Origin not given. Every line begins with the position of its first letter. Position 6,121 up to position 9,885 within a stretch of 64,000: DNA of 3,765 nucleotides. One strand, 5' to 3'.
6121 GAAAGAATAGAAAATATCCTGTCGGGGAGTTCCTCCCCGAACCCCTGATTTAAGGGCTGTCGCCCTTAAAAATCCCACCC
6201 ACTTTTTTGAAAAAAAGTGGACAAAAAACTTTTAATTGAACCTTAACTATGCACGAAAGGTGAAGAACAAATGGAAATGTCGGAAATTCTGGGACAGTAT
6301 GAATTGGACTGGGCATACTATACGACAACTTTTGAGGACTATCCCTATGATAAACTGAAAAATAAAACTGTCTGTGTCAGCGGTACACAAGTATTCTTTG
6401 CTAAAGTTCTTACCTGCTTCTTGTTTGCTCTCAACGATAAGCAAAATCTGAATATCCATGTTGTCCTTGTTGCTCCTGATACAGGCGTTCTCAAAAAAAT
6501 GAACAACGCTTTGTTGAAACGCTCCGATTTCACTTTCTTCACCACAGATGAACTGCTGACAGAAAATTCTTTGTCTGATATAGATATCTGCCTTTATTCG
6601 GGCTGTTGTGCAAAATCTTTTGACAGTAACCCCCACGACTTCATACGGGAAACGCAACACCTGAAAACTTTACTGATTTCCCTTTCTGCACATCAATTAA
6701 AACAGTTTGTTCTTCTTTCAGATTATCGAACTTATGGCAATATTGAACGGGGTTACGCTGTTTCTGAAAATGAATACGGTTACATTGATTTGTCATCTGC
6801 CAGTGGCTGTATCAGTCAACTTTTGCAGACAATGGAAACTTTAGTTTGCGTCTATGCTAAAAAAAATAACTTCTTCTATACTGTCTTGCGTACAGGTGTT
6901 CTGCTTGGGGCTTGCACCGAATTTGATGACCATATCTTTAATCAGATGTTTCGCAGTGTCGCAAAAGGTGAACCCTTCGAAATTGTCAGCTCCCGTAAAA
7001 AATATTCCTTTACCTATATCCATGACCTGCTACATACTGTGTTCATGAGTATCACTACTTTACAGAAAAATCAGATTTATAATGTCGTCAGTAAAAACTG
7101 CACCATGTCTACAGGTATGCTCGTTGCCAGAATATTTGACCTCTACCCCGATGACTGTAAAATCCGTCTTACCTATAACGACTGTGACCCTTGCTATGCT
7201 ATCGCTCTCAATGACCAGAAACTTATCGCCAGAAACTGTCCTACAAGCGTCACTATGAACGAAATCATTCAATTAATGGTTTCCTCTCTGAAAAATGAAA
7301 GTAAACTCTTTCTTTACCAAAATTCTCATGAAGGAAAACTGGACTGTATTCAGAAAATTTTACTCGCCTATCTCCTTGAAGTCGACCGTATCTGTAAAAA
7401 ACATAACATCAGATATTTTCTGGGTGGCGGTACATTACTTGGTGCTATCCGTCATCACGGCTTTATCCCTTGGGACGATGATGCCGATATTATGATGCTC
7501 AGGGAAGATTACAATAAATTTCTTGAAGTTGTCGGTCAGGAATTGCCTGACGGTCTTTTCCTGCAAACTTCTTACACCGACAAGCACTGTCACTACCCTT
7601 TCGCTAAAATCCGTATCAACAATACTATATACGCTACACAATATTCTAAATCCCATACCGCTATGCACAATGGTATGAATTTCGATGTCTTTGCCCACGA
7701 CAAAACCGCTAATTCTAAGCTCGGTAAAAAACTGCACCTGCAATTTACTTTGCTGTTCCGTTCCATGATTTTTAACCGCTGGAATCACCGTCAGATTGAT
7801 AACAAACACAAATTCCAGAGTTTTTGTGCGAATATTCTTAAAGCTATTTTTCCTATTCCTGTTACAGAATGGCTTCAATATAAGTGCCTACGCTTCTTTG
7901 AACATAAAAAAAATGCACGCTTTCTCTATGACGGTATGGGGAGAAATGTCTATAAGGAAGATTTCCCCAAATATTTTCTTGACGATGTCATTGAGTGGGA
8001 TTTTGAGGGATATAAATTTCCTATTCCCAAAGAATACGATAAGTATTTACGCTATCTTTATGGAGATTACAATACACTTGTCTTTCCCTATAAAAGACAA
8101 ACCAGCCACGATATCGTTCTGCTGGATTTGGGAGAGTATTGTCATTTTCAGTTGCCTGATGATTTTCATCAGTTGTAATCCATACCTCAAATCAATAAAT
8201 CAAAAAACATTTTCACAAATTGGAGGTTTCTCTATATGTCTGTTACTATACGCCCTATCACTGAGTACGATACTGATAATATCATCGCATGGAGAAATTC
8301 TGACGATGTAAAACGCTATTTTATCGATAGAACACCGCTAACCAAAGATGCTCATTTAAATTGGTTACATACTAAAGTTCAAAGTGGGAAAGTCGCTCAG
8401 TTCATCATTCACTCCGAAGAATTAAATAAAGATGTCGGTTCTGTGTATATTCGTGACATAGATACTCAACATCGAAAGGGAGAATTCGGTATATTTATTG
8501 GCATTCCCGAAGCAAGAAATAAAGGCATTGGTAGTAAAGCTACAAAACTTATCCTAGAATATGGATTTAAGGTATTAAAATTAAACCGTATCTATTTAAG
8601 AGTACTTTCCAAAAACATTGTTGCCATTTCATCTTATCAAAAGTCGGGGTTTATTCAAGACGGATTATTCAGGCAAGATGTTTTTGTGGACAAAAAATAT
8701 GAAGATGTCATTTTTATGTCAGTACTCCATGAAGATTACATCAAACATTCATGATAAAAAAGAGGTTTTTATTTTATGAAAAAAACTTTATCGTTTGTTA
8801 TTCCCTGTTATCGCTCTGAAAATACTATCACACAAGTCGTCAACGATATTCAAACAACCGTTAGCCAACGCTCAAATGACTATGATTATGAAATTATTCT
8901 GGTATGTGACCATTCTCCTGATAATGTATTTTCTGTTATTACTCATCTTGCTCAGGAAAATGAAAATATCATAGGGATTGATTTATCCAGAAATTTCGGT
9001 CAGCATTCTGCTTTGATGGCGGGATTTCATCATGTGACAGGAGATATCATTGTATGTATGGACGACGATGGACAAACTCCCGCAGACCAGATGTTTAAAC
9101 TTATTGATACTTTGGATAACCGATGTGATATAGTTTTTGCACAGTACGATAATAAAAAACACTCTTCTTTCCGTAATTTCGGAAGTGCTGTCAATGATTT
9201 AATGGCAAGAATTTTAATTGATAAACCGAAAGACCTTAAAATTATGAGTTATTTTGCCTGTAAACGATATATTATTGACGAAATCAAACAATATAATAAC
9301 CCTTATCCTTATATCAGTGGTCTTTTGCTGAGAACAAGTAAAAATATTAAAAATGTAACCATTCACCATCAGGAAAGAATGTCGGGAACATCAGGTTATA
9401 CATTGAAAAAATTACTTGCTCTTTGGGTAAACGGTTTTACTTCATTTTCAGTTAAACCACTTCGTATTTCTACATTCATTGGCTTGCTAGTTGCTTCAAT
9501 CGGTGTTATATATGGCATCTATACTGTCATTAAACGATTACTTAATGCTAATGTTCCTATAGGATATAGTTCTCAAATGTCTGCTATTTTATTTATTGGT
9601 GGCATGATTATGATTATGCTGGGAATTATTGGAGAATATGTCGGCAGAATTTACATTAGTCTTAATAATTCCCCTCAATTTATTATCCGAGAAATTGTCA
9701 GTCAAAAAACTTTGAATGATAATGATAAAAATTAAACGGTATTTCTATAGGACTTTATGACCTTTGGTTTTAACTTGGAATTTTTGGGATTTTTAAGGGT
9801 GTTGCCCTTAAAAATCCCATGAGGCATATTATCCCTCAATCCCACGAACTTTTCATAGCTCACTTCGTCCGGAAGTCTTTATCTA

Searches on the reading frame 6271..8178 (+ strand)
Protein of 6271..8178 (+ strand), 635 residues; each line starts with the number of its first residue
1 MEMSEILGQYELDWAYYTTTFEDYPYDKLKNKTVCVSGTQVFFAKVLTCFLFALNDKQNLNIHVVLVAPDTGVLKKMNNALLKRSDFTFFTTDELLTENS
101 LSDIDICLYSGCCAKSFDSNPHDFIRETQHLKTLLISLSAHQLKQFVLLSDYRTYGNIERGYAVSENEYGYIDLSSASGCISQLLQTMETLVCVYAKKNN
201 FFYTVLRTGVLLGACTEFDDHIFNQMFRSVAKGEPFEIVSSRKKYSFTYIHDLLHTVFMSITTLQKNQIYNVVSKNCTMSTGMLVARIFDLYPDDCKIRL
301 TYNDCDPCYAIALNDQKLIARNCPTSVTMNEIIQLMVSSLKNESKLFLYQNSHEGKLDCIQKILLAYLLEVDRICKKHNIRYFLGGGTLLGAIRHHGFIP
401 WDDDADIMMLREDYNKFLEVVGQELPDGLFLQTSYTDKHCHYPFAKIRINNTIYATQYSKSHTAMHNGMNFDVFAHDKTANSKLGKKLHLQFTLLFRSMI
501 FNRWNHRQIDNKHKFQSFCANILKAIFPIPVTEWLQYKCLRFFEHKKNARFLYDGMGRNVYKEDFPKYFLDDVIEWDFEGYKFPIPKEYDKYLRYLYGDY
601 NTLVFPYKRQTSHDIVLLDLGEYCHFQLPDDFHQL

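Call 42: search_protein_families(library=pfam, proteins=[window:6271-8178:+], max_evalue=0.00001)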
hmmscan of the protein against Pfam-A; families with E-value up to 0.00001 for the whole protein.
window:6271-8178:+ (635 aa): 2 families
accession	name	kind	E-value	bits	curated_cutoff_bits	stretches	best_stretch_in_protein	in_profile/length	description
PF04991.19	LicD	-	5.5e-43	148.1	22.6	1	375-598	1-227/227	LicD family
PF01370.27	Epimerase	-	3.4e-08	33.7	20.9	1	118-272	81-239/240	NAD dependent epimerase/dehydratase family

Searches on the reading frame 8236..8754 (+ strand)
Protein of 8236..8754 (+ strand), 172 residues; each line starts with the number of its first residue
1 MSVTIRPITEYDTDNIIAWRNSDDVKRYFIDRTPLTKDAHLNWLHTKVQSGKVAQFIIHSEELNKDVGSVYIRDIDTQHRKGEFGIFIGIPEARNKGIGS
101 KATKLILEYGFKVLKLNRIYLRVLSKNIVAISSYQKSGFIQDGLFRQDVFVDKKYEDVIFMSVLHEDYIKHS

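Call 42: search_protein_families(library=pfam, proteins=[window:8236-8754:+], max_evalue=0.00001)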
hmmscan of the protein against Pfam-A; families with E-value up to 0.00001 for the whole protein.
window:8236-8754:+ (172 aa): 3 families
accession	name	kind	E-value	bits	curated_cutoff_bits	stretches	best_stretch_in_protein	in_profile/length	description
PF13302.13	Acetyltransf_3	-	1.2e-19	71.8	25.4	1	3-139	2-137/138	Acetyltransferase (GNAT) domain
PF13420.13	Acetyltransf_4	-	2.3e-10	41.2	24.3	1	5-157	1-152/155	Acetyltransferase (GNAT) domain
PF00583.31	Acetyltransf_1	-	1.3e-08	35.5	20.7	1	55-139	34-116/116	Acetyltransferase (GNAT) family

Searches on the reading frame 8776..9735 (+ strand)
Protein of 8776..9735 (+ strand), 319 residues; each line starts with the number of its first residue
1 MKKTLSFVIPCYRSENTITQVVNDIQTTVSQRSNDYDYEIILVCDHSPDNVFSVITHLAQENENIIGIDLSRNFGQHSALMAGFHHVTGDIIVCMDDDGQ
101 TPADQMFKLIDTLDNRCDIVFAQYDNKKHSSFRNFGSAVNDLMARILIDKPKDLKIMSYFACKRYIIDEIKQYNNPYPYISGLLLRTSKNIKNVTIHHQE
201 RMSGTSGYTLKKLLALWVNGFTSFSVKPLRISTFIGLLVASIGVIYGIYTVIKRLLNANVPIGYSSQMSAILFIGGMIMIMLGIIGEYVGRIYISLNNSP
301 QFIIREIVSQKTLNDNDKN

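Call 42: search_protein_families(library=pfam, proteins=[window:8776-9735:+], max_evalue=0.00001)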
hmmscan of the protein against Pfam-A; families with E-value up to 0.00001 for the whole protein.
window:8776-9735:+ (319 aa): 3 families
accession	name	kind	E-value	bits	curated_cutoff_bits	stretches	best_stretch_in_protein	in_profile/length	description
PF00535.33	Glycos_transf_2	-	9e-25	88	23.3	1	6-137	1-128/168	Glycosyl transferase family 2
PF13641.12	Glyco_tranf_2_3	-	3.2e-07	31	27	1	5-108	3-105/230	Glycosyltransferase like family 2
PF10111.15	Glyco_tranf_2_2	-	1.5e-06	28.4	27.3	1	6-111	1-104/276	Glycosyltransferase like family 2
